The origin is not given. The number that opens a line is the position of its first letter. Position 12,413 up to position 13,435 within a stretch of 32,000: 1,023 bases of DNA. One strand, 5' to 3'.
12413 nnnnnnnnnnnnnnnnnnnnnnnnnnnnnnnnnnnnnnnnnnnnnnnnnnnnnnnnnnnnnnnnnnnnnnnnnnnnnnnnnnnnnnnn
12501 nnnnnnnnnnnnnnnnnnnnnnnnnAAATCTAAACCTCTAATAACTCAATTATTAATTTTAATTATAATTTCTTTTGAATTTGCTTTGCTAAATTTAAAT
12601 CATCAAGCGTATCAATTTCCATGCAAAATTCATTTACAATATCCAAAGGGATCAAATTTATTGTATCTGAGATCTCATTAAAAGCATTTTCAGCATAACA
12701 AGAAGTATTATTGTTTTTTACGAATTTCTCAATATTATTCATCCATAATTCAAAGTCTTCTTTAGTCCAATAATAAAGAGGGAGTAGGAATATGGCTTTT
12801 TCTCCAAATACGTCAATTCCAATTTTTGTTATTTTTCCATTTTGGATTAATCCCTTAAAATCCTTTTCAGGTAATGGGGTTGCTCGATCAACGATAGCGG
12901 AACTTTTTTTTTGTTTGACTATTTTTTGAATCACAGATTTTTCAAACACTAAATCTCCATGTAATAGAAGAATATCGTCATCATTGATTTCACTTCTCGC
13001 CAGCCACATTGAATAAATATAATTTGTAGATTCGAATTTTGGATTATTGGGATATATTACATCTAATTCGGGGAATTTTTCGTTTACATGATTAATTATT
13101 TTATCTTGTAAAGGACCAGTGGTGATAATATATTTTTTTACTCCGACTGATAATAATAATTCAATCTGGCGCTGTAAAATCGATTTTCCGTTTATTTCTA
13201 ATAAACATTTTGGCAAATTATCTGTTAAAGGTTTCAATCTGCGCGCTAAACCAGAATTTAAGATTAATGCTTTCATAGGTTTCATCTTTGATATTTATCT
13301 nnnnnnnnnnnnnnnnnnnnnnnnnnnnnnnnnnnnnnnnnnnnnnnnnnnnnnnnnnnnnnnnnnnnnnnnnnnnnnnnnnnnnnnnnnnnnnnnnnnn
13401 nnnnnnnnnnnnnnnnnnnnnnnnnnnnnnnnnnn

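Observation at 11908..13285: Two structurally unrelated nucleotidyltransferases plus a class I methyltransferase: a tailoring set that fits no characterised phosphonate route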

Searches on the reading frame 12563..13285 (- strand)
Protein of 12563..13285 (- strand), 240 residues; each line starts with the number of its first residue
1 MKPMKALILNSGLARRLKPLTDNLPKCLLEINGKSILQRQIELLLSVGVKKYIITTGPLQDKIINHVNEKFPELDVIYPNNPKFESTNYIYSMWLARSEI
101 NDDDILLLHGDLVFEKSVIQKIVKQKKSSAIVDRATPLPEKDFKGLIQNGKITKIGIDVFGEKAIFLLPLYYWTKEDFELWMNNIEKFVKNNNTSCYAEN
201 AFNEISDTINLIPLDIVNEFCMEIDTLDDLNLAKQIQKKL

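Call 3: search_protein_families(library=pfam, proteins=[window:12563-13285:-], max_evalue=0.01)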
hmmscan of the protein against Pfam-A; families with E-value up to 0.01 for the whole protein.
window:12563-13285:- (240 aa): 3 families
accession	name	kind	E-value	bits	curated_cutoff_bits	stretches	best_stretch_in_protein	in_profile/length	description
PF00483.29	NTP_transferase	-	2.3e-11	44.2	21.2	1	5-130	1-128/245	Nucleotidyl transferase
PF12804.13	NTP_transf_3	-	8.7e-10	39.4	27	1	6-127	1-112/160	MobA-like NTP transferase domain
PF20202.4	DUF6564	-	0.00011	22.4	25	1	34-129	15-115/230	Domain of unknown function (DUF6564)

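Call 4: search_protein_families(library=ncbifam, proteins=[window:12563-13285:-], max_evalue=0.01)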
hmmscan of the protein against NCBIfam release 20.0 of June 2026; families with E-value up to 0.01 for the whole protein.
window:12563-13285:- (240 aa): 28 families (the best 25 are shown)
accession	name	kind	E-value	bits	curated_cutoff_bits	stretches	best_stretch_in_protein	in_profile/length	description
NF041135.1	IPPtranDIPPsyn_Thcocales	equivalog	2.6e-20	72.8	580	1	4-235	1-215/419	bifunctional L-myo-inositol-1-phosphate cytidylyltransferase/CDP-L-myo-inositol myo-inositolphosphotransferase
NF041313.1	UDPGP_AglF_Halo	equivalog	5.3e-20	71.9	400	1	4-130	1-123/234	UTP--glucose-1-phosphate uridylyltransferase AglF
TIGR03992.1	Arch_glmU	subfamily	3.4e-17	62.4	292.1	1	4-134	1-129/393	bifunctional sugar-1-phosphate nucleotidylyltransferase/acetyltransferase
NF041173.1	Sug_nt_acttase_Thmprot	equivalog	1.2e-13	50.8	600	1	4-140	1-133/405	bifunctional sugar-1-phosphate nucleotidylyltransferase/acetyltransferase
NF045761.1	NAMPUrTaseMurU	equivalog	4.7e-13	49.5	250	1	4-125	1-121/226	N-acetylmuramate alpha-1-phosphate uridylyltransferase MurU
TIGR01208.1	rmlA_long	equivalog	9.2e-11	41.2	320.25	1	5-125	1-121/353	glucose-1-phosphate thymidylyltransferase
NF045697.1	MurNAcPUrMurU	equivalog_domain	3.9e-09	36.3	370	1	7-72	1-66/229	N-acetylmuramate alpha-1-phosphate uridylyltransferase MurU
NF038362.1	Sden_1164_fam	equivalog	4.6e-09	36.1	300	1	6-131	4-134/266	Sden_1164 family protein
NF049965.1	GlMnHpPGnyltfHddC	equivalog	8.7e-09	35.3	300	1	4-179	1-173/221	D-glycero-D-manno-heptose 1-phosphate guanosyltransferase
TIGR01099.1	galU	equivalog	1.6e-06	28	326.8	1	4-75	2-72/261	UTP--glucose-1-phosphate uridylyltransferase GalU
TIGR02623.1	G1P_cyt_trans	equivalog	2.9e-06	26.9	300.25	1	4-59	1-56/255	glucose-1-phosphate cytidylyltransferase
TIGR03310.1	matur_MocA_YgfJ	equivalog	1e-05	25.6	186.45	1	6-131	2-122/188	molybdenum cofactor cytidylyltransferase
TIGR01173.1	glmU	equivalog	1.3e-05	24.2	366.85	1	4-131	1-122/452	bifunctional UDP-N-acetylglucosamine diphosphorylase/glucosamine-1-phosphate N-acetyltransferase GlmU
NF010933.0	PRK14353.1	equivalog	2.6e-05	23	505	1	3-130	5-128/453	bifunctional UDP-N-acetylglucosamine diphosphorylase/glucosamine-1-phosphate N-acetyltransferase GlmU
NF045665.1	NTPtran_DVU1551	equivalog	2.8e-05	23.3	315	1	5-86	2-74/359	DVU_1551 family NTP transferase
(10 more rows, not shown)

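Call 9: search_solved_structures(query=window:12563-13285:-, max_evalue=0.01, show_alignments=2)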
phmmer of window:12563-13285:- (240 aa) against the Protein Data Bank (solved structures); distinct sequences matched with E-value up to 0.01: 23.
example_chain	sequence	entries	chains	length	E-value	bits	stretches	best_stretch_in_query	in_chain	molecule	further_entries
1jyk_A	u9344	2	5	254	1.8e-13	53.9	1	4-112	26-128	CTP:phosphocholine Cytidylyltransferase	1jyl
6pd1_A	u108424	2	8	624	4.4e-12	49.4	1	5-136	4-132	Nucleotidyl transferase/aminotransferase, class V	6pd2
4jd0_A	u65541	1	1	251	2.8e-08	37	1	5-195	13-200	Nucleotidyl transferase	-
2xme_A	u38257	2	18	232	2.9e-08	36.9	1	2-159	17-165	CTP-INOSITOL-1-PHOSPHATE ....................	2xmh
4mnd_A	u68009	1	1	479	2e-07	34.1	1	2-159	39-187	CTP L-myo-inositol-1-phosphate cytidylyltransferase/CDP-L-myo-inositol myo-inositolphospho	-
7x8j_A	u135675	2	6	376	7e-07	32.4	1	4-118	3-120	Mannose-1-phosphate guanylyltransferase 1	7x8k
8yre_D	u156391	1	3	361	1.1e-06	31.7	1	4-118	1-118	Mannose-1-phosphate guanylyltransferase 1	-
2ggo_A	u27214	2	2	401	1.4e-06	31.4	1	4-145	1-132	401aa long hypothetical glucose-1-phosphate thymidylyltransferase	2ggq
5z09_A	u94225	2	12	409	2.2e-06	30.7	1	4-145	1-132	Dual sugar-1-phosphate nucleotidylyltransferase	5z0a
6jq8_A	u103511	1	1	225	1.5e-05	28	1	7-82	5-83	Putative 6-deoxy-D-mannoheptose pathway protein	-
4y7t_A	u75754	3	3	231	1.9e-05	27.6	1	4-112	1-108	Nucleotidyl transferase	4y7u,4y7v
8hhd_A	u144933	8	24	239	3.5e-05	26.8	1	3-112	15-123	Nucleotidyl transferase | N-acetylmuramate alpha-1-phosphate uridylyltransferase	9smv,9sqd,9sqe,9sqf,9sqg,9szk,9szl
5xhw_A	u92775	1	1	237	3.5e-05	26.8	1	6-82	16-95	Putative 6-deoxy-D-mannoheptose pathway protein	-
7d72_K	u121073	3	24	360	6.1e-05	26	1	4-63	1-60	Mannose-1-phosphate guanyltransferase beta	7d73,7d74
7whr_B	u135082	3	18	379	0.00019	24.4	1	3-104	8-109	Nucleotidyl transferase family protein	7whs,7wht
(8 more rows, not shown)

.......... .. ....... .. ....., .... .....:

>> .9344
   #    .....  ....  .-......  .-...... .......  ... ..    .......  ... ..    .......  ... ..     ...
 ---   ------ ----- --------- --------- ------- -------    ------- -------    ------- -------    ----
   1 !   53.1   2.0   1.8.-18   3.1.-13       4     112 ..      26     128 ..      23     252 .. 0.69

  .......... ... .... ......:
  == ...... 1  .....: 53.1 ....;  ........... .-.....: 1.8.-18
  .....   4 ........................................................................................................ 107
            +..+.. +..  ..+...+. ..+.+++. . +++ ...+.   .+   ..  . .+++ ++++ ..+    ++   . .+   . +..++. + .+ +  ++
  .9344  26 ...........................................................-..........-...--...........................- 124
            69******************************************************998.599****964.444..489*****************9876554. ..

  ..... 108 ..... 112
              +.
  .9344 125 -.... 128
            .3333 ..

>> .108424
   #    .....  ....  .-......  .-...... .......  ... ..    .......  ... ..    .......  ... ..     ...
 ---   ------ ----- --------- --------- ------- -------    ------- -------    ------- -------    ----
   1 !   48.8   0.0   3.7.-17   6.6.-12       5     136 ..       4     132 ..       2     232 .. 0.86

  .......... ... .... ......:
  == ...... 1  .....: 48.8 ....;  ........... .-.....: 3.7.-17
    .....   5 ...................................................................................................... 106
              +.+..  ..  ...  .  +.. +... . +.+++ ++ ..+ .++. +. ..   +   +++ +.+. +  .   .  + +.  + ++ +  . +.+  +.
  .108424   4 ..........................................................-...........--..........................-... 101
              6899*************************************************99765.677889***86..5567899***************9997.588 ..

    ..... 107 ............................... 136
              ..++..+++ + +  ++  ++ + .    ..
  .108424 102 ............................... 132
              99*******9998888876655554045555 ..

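Call 12: find_encoding_contigs(protein=window:12563-13285:-, flank=10000, max_places=6)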
Protein window:12563-13285:- (240 aa): 1 contig read that carries it; 1 place shown.
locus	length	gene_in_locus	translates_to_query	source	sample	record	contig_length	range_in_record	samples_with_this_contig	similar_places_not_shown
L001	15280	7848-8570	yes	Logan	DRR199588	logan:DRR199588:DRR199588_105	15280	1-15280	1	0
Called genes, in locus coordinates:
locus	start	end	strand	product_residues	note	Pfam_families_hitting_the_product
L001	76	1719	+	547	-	PF00118:Cpn60_TCP1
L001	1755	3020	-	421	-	PF13855:LRR_8 (faint), PF14580:LRR_9 (faint), PF12799:LRR_4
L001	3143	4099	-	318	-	PF00291:PALP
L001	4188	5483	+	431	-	PF01467:CTP_transf_like, PF13714:PEP_mutase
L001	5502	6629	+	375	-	PF02776:TPP_enzyme_N, PF02775:TPP_enzyme_C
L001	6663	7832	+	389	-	PF00465:Fe-ADH, PF13685:Fe-ADH_2, PF25137:ADH_Fe_C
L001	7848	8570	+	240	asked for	PF00483:NTP_transferase, PF12804:NTP_transf_3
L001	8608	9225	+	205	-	PF13489:Methyltransf_23, PF01209:Ubie_methyltran, PF05175:MTS (weak), PF13847:Methyltransf_31, PF13649:Methyltransf_25, PF08241:Methyltransf_11, PF08242:Methyltransf_12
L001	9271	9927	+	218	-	PF01168:Ala_racemase_N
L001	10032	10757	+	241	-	-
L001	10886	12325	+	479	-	-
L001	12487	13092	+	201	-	PF13404:HTH_AsnC-type, PF13412:HTH_24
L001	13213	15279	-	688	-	?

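Call 18: find_homologous_proteins(query=window:12563-13285:-, max_evalue=1e-8)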
Query window:12563-13285:- (240 aa): 1332 proteins with E <= 1e-8 among 1738 candidates; the best 120 are listed.
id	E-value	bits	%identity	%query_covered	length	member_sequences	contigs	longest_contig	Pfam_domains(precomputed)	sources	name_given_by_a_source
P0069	2.0e-151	520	100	99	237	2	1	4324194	PF00483.30,PF12804.14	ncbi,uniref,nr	ncbi:sugar phosphate nucleotidyltransferase [Promethearchaeum syntrophicum]|uniref:Sugar phosphate n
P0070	4.6e-136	470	89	100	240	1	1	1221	PF00483.30,PF12804.14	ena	-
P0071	6.7e-134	463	89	98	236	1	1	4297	PF00483.30,PF20202.5,PF12804.14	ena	-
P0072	2.1e-133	461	90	97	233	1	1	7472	PF00483.30,PF20202.5,PF12804.14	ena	-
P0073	3.9e-133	460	86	100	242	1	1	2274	PF00483.30,PF20202.5,PF12804.14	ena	-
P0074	5.6e-133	460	89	98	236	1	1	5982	PF00483.30,PF20202.5,PF12804.14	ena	-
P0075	2.6e-131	454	88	98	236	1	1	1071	PF00483.30,PF20202.5,PF12804.14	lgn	-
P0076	8.2e-131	453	87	100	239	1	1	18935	PF00483.30,PF12804.14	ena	-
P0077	8.3e-131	453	87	100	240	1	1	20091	PF00483.30,PF12804.14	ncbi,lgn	-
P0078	4.5e-130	450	86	98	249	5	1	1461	PF00483.30,PF20202.5,PF12804.14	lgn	-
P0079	3.7e-129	447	86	99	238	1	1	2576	PF00483.30,PF20202.5,PF12804.14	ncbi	-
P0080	4.2e-129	447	86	99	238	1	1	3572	PF00483.30,PF12804.14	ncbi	-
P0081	1.8e-127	442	84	98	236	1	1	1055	PF00483.30,PF12804.14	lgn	-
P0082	1.3e-126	439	84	99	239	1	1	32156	PF00483.30,PF20202.5,PF12804.14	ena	-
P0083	1.6e-125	435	82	100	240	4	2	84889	PF00483.30,PF20202.5,PF12804.14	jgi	jgi:phosphoenolpyruvate phosphomutase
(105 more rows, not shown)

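Call 20: find_related_loci(query=A1, collection=genome_contigs, flank=10000)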
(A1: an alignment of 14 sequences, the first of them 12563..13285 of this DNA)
Query A1 (240 aa) in genome_contigs; peptide patterns used: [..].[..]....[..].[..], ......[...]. (x = any residue, [..] = any of these).
599 stretches matched a pattern (row limit reached: there are more); 563 encode a relative of the query (tblastn E <= 1e-3); the best 80 are kept; 80 distinct loci.
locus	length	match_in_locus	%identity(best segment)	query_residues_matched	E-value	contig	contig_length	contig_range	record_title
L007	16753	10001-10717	87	1-239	2e-137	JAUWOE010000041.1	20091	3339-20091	MAG: Promethearchaeum sp. isolate CSMAG_2442 CSMAG_2442_k141_278456_length_20091_cov_5.9996, whole genome shotgun sequen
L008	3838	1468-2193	84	1-239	1e-138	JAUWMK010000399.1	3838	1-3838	MAG: Promethearchaeum sp. isolate CSMAG_2396 CSMAG_2396_k141_1832671_length_3838_cov_6.0000, whole genome shotgun sequen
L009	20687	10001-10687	62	4-233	9e-94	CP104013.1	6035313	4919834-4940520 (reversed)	Candidatus Lokiarchaeum ossiferum isolate Loki-B35 chromosome, complete genome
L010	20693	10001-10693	52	4-235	1e-79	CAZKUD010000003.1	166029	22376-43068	MAG TPA_asm: uncultured archaeon isolate binchicken_co334_109 genome assembly, contig: NODE_69_length_166029_cov_13.8656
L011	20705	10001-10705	52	4-238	7e-77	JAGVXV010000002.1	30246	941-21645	Candidatus Woesearchaeota archaeon isolate RIFCSPLOWO2_12_FULL_38_19 rifcsplowo2_12_scaffold_1355, whole genome shotgun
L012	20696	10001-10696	49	4-235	3e-76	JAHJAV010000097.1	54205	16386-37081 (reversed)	MAG: Nanoarchaeota archaeon isolate Modern_marine.mb.228 Modern_marine.mb.228_k141_1797639, whole genome shotgun sequenc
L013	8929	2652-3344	52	4-234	6e-75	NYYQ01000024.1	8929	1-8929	MAG: Candidatus Woesearchaeota archaeon isolate ARS74 MHASMcontig_598137, whole genome shotgun sequence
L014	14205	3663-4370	51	4-239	4e-75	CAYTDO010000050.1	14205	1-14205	MAG TPA_asm: uncultured Methanosarcinales archaeon isolate binchicken_co203_461 genome assembly, contig: k141_2652073, w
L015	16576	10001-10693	53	4-235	5e-74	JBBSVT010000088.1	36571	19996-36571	MAG: Nanoarchaeota archaeon isolate H14-bin056_1 H14_bin056_1_000000000088, whole genome shotgun sequence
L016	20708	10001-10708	49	4-239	2e-73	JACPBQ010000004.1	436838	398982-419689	MAG: Candidatus Woesearchaeota archaeon isolate NC_groundwater_261_Ag_S-0.2um_40_15 S5_GD2017_2_S2_scaffold_59, whole ge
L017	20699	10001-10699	50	4-236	2e-73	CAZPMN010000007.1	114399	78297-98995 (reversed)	MAG TPA_asm: uncultured bacterium isolate binchicken_co405_158 genome assembly, contig: NODE_198_length_114399_cov_13.67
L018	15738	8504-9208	49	4-238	4e-73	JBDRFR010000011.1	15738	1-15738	MAG: Nanoarchaeota archaeon isolate MEGAHIT-group-1.382 k141_7129118, whole genome shotgun sequence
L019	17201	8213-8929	48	2-240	2e-72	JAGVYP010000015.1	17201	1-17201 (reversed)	Candidatus Woesearchaeota archaeon isolate RIFCSPHIGHO2_02_FULL_36_9 rifcsphigho2_02_scaffold_5772, whole genome shotgun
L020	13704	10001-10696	50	4-235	3e-71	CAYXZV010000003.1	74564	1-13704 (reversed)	MAG TPA_asm: uncultured Methanosarcinales archaeon isolate binchicken_co201_418 genome assembly, contig: NODE_194_length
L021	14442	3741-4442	48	4-238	1e-69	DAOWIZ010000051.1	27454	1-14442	MAG TPA_asm: Thermoplasmata archaeon isolate CSMAG_2056 CSMAG_2056_k141_792741_length_27454_cov_50.0766, whole genome sh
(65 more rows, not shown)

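Call 40: search_solved_structures(query=A1, max_evalue=0.001, show_alignments=3)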
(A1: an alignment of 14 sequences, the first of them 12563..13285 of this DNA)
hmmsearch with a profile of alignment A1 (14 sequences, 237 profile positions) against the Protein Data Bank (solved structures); distinct sequences matched with E-value up to 0.001: 57.
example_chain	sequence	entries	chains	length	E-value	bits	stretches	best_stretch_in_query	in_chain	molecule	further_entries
1jyk_A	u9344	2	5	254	1.7e-23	86.5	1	2-236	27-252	CTP:phosphocholine Cytidylyltransferase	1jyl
6pd1_A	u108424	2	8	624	1.3e-19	73.8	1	2-230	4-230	Nucleotidyl transferase/aminotransferase, class V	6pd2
2xme_A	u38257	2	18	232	9.1e-16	61.2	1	1-232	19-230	CTP-INOSITOL-1-PHOSPHATE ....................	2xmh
4mnd_A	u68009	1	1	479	7.5e-15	58.2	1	1-233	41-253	CTP L-myo-inositol-1-phosphate cytidylyltransferase/CDP-L-myo-inositol myo-inositolphospho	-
2ggo_A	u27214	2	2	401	5.8e-12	48.7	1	1-152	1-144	401aa long hypothetical glucose-1-phosphate thymidylyltransferase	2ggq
4jd0_A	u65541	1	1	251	7.1e-12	48.4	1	2-192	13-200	Nucleotidyl transferase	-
5z09_A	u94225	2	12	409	1e-11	47.9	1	1-152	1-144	Dual sugar-1-phosphate nucleotidylyltransferase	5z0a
7d72_K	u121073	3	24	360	1.1e-11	47.8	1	1-112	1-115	Mannose-1-phosphate guanyltransferase beta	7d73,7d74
3hl3_A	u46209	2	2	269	1.7e-11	47.2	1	1-173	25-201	Glucose-1-phosphate thymidylyltransferase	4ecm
8hhd_A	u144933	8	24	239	9.8e-11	44.7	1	1-140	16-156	Nucleotidyl transferase | N-acetylmuramate alpha-1-phosphate uridylyltransferase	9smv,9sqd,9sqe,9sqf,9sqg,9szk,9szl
4y7t_A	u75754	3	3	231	1.8e-10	43.8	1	1-66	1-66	Nucleotidyl transferase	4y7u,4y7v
8yre_D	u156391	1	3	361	2.7e-10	43.3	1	1-118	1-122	Mannose-1-phosphate guanylyltransferase 1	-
7x8j_A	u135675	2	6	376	2.8e-10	43.2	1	1-119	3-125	Mannose-1-phosphate guanylyltransferase 1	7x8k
7whr_B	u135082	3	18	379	8.3e-10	41.7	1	1-95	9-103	Nucleotidyl transferase family protein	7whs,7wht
8x7s_B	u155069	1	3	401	3.4e-09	39.7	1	1-66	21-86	UTP--glucose-1-phosphate uridylyltransferase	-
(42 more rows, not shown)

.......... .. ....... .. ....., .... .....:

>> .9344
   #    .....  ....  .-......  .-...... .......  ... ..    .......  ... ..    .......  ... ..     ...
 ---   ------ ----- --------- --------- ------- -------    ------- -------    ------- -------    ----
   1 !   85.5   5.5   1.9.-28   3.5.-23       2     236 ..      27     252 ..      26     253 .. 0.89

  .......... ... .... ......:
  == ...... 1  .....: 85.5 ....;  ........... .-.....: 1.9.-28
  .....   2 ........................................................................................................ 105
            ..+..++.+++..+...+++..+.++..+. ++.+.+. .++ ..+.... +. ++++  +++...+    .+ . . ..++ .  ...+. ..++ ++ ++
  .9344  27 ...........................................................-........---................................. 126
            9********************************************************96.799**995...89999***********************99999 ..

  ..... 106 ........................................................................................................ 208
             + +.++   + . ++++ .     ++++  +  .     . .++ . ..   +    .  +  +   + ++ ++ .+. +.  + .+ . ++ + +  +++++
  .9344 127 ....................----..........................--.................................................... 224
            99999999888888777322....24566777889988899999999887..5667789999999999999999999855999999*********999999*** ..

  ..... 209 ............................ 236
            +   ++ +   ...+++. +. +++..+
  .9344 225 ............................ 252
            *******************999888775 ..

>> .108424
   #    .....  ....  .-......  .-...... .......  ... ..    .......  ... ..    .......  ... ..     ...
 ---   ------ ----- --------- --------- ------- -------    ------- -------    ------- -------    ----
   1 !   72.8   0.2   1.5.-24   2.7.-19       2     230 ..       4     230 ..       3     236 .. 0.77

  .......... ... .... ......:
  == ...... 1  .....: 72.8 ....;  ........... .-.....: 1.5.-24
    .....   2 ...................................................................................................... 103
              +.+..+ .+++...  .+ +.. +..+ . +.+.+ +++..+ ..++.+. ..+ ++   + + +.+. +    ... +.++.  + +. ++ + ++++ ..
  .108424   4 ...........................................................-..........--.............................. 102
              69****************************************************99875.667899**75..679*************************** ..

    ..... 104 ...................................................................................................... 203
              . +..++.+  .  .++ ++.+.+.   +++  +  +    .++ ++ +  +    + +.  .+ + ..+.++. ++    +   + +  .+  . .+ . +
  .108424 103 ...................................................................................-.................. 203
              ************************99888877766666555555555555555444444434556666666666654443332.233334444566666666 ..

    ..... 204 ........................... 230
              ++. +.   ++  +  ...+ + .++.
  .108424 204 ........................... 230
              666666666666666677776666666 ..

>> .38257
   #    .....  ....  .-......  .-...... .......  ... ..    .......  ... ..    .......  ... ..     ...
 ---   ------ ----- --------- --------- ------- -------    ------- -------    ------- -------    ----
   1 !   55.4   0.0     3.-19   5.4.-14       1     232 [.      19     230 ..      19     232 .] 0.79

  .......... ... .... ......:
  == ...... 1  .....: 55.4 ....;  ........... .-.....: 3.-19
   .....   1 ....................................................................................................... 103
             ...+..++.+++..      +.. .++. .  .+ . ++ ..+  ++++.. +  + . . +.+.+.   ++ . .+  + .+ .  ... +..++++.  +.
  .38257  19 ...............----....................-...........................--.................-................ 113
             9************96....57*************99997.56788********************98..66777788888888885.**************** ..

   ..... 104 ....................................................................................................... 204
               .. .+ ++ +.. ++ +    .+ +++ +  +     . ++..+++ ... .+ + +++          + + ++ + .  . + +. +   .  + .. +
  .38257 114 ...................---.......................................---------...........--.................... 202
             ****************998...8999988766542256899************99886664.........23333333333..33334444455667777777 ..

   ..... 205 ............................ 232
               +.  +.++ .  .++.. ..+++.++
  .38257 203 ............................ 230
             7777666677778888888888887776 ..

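Call 60: predict_structure(alignment_id=A1)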
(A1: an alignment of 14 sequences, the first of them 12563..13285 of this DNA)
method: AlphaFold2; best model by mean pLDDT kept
length: 240 residues; sequences in the alignment: 14
mean_pLDDT: 94.3   pTM: 0.91
mean pLDDT of the five models: 94.3, 93.8, 91.5, 90.9, 90.7
residues with pLDDT >= 90: 213; 70-90: 26; 50-70: 1; < 50: 0
segments of 3 or more residues with pLDDT < 50: none
pLDDT, mean of each block of 10 residues (from residue 1): 89 85 94 97 96 95 98 96 92 94 93 95 96 92 95 96 96 97 97 94 97 94 94 90
secondary structure, 60 per line:
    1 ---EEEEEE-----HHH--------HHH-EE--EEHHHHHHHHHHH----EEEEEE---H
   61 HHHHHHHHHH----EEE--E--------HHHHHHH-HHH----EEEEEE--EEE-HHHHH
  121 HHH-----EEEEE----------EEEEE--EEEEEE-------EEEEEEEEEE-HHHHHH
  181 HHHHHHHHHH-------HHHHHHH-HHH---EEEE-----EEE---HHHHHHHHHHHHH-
elements in order: E4-9 H36-46 E51-56 H60-70 E75-77 H89-95 E104-109 E112-114 H116-123 E129-133 E144-148 E151-156 E164-173 H175-190 H198-204 E212-215 E221-223 H227-239
